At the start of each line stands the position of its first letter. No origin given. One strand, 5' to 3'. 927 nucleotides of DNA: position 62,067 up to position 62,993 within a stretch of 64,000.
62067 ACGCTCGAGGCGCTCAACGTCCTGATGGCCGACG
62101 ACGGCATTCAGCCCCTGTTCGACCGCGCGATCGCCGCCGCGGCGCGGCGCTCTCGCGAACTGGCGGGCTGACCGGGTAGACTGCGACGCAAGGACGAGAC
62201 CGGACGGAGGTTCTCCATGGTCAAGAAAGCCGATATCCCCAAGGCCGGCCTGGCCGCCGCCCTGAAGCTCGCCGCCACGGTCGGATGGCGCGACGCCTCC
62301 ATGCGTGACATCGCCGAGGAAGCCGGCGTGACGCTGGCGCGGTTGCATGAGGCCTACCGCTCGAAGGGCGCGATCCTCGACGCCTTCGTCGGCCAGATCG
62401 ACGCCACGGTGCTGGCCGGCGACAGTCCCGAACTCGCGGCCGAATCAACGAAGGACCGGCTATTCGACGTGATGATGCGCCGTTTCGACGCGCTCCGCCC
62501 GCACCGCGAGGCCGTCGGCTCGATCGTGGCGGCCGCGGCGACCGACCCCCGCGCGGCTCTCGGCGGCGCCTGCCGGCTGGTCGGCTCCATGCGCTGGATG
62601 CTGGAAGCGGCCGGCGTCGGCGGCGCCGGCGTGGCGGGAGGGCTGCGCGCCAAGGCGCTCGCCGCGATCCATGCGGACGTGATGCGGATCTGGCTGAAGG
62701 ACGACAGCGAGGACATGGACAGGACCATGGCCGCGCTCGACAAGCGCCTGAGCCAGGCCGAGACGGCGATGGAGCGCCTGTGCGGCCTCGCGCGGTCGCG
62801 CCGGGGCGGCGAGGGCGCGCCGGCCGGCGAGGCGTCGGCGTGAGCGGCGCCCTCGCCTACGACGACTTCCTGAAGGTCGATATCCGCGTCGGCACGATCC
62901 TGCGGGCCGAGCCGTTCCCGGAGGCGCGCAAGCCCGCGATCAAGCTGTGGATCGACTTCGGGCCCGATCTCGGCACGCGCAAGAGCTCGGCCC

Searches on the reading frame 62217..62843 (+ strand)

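Call 38: search_protein_families(library=pfam, proteins=[window:62217-62843:+], max_evalue=0.01)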
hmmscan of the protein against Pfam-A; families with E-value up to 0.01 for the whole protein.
window:62217-62843:+ (208 aa): 2 families
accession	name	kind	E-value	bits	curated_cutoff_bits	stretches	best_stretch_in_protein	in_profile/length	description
PF00440.29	TetR_N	-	3.7e-09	36.7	24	1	12-56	2-46/47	Bacterial regulatory proteins, tetR family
PF08511.16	COQ9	-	0.0029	17.7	20.5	1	147-182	34-69/72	COQ9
